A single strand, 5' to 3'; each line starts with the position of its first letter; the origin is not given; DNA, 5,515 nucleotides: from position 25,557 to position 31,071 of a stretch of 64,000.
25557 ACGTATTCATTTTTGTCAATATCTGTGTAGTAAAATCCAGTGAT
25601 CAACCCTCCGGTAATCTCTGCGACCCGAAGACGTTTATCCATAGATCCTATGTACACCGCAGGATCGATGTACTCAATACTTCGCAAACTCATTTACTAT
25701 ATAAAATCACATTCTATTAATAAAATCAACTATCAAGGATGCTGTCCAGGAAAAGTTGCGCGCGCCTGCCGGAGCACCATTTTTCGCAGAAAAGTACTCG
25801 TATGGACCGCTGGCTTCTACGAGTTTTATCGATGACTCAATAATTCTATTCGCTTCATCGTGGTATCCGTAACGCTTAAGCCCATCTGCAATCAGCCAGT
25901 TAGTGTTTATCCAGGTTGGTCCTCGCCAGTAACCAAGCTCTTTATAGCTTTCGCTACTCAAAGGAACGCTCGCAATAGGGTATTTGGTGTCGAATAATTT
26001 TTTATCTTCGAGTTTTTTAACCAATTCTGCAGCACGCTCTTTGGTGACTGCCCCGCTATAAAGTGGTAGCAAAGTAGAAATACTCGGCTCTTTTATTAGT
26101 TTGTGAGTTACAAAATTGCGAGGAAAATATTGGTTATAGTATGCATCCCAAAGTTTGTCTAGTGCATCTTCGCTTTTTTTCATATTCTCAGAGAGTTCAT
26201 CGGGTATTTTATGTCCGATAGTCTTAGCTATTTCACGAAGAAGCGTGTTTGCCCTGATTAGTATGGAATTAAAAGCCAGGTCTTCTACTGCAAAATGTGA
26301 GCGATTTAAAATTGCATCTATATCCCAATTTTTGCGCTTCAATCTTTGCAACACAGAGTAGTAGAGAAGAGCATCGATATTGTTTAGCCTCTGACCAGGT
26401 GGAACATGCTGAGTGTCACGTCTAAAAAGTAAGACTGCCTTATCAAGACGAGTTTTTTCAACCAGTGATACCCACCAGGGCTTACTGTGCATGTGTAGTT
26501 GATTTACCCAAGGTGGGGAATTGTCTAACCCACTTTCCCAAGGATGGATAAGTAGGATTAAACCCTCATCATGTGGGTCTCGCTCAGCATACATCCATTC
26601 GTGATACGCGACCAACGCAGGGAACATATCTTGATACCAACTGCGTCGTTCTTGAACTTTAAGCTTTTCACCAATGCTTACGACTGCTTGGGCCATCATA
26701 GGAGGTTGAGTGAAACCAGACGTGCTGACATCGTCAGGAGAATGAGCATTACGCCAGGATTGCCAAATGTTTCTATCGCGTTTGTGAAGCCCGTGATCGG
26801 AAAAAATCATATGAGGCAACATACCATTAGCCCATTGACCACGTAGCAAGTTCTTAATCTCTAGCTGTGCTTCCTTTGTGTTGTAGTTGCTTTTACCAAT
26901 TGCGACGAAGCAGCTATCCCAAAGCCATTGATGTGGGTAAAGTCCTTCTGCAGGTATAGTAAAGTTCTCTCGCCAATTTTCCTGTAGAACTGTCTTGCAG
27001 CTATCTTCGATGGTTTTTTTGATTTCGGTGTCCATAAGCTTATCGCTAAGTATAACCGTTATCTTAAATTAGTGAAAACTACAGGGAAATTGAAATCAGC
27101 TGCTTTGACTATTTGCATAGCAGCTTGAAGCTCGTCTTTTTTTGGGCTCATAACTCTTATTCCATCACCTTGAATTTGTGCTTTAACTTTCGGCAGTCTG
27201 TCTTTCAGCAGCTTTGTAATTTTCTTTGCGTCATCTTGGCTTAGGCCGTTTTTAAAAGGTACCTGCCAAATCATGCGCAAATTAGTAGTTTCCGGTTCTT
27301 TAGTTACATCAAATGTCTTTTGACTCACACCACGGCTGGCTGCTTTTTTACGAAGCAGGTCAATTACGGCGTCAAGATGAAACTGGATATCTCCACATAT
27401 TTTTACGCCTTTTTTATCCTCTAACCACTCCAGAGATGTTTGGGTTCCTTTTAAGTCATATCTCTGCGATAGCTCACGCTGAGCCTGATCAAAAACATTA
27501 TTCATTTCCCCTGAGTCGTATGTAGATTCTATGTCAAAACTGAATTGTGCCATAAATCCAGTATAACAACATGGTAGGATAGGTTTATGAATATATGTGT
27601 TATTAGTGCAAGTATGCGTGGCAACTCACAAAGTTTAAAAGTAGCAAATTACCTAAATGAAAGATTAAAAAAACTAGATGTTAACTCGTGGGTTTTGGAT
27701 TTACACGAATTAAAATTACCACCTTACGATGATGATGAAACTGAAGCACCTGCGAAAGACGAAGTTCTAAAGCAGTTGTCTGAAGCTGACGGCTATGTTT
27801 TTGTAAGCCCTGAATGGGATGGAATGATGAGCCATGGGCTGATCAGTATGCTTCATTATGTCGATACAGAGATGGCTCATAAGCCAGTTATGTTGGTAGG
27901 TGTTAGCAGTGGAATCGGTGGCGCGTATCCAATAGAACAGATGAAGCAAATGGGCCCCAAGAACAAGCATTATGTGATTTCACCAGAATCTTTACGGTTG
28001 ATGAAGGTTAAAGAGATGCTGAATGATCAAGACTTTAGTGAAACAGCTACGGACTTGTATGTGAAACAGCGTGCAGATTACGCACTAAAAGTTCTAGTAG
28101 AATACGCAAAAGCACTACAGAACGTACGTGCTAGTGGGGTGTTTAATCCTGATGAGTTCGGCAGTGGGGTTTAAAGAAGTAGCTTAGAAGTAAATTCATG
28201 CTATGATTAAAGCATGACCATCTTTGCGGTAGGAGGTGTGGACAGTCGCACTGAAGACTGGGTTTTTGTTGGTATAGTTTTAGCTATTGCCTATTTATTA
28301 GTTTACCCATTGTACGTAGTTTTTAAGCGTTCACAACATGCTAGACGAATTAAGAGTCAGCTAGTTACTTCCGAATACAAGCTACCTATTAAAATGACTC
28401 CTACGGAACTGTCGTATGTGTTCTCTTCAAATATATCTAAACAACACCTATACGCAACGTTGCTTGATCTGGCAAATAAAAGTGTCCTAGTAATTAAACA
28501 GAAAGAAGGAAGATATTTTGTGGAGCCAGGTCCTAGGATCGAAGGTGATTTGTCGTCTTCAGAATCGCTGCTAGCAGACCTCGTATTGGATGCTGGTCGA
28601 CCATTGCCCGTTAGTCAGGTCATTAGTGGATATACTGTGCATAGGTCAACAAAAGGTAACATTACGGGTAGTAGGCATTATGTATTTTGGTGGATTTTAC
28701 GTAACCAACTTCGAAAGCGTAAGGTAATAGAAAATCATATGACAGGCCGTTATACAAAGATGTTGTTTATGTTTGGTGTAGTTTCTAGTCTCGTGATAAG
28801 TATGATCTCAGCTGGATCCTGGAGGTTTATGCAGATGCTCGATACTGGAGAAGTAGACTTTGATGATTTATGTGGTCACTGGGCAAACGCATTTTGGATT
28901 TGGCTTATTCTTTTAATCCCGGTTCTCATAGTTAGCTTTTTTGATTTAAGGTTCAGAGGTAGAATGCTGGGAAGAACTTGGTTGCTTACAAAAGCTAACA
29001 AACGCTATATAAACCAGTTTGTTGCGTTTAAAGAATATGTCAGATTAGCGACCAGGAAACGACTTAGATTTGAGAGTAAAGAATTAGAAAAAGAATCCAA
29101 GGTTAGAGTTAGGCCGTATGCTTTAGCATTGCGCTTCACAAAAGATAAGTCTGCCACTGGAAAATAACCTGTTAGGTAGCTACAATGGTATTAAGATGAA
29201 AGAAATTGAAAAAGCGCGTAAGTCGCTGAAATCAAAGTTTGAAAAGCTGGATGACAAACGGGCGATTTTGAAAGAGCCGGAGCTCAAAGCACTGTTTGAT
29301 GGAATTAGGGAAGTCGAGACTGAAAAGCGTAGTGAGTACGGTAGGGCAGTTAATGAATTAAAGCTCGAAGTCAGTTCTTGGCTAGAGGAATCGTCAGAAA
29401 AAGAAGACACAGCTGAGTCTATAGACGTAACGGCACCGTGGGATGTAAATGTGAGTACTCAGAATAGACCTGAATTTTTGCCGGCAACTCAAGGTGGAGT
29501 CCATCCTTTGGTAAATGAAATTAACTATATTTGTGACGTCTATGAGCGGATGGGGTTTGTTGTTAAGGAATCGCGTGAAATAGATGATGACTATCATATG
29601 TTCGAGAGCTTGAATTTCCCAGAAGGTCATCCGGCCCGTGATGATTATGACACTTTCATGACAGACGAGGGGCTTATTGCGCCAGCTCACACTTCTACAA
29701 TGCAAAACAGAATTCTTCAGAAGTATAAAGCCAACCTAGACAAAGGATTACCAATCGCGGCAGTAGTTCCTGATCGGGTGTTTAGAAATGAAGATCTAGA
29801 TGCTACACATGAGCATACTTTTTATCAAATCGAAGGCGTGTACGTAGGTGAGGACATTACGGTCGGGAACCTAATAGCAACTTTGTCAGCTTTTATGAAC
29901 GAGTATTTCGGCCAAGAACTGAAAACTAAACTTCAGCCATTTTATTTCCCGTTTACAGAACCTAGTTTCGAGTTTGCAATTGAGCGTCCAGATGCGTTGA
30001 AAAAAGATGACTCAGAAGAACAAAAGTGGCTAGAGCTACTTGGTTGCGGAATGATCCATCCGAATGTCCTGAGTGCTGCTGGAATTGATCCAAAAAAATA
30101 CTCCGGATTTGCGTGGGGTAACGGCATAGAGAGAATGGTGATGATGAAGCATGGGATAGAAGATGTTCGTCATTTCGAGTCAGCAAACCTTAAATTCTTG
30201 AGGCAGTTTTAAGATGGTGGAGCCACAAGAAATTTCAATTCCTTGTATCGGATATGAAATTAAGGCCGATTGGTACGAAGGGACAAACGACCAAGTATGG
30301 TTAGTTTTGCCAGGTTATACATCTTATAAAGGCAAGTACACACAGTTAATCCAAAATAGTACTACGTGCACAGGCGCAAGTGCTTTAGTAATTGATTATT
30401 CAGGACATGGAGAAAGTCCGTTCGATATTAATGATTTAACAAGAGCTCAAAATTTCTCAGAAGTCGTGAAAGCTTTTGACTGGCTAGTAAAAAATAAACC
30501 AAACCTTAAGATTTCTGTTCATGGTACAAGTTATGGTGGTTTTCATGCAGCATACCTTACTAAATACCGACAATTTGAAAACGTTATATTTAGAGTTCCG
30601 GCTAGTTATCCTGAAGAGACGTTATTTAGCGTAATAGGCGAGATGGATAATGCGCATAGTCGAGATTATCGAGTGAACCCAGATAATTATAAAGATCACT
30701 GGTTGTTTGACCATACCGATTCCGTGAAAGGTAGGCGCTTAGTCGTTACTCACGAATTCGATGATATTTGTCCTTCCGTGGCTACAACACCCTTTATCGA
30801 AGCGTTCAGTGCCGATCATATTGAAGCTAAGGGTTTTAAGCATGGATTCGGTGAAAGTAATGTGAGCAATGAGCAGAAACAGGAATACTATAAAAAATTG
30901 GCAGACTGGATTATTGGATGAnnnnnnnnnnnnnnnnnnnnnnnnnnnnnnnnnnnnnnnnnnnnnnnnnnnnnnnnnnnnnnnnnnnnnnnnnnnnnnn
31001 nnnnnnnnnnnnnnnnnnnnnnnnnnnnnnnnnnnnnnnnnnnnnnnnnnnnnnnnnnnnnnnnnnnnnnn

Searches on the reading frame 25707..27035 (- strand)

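Call 46: search_protein_families(library=pfam, proteins=[window:25707-27035:-], max_evalue=0.00001)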
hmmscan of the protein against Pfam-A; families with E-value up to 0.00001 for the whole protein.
window:25707-27035:- (442 aa): 3 families
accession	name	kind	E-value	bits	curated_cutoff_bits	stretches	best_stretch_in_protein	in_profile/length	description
PF22422.2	MGH1-like_GH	-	1.8e-84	284.8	27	1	33-431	1-356/356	Mannosylglycerate hydrolase MGH1-like glycoside hydrolase domain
PF01204.24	Trehalase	-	2.4e-12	46.9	21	1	255-406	309-462/512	Trehalase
PF03200.22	Glyco_hydro_63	-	1.3e-09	37.8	22.4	1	313-395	342-432/492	Glycosyl hydrolase family 63 C-terminal domain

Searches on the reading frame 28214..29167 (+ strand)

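Call 46: search_protein_families(library=pfam, proteins=[window:28214-29167:+], max_evalue=0.00001)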
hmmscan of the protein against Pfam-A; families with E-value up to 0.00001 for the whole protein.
window:28214-29167:+ (317 aa): 1 family
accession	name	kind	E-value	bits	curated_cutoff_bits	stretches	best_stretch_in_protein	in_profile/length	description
PF20990.2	DUF2207_C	-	9.7e-10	39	33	1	54-292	3-222/247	Predicted membrane protein (DUF2207) C-terminal domain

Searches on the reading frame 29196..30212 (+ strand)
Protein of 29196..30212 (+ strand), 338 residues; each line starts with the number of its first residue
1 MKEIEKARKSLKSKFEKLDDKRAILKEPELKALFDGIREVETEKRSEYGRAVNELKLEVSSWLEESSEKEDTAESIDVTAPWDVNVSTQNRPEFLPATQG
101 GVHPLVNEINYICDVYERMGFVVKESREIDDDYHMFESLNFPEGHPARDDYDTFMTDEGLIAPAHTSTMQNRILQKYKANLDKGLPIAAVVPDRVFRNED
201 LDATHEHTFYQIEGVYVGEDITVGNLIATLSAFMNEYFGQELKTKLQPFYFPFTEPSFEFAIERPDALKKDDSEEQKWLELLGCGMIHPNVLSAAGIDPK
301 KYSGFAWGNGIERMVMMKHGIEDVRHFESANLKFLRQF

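Call 46: search_protein_families(library=pfam, proteins=[window:29196-30212:+], max_evalue=0.00001)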
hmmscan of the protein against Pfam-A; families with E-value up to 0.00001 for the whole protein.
window:29196-30212:+ (338 aa): 2 families
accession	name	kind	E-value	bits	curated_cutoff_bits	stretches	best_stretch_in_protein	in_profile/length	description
PF01409.25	tRNA-synt_2d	-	1.9e-75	253.9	19.8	1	97-338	11-246/246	tRNA synthetases class II core domain (F)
PF02912.23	Phe_tRNA-synt_N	-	7.1e-06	26.3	22.3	0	29-69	19-59/69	Aminoacyl tRNA synthetase class II, N-terminal domain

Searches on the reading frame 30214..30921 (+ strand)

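Call 46: search_protein_families(library=pfam, proteins=[window:30214-30921:+], max_evalue=0.00001)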
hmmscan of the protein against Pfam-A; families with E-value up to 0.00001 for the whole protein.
window:30214-30921:+ (235 aa): 4 families
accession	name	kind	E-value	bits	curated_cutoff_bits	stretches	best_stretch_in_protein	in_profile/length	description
PF12146.15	Hydrolase_4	-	1.1e-08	35.1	27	1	26-136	4-116/239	Serine aminopeptidase, S33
PF05728.18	UPF0227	-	9.9e-07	29.3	21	1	75-214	36-174/187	Uncharacterised protein family (UPF0227)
PF00326.27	Peptidase_S9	-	3.8e-06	27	22.6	1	72-215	36-192/213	Prolyl oligopeptidase family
PF00561.26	Abhydrolase_1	-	9.9e-06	25.8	25.8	0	30-116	4-87/245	alpha/beta hydrolase fold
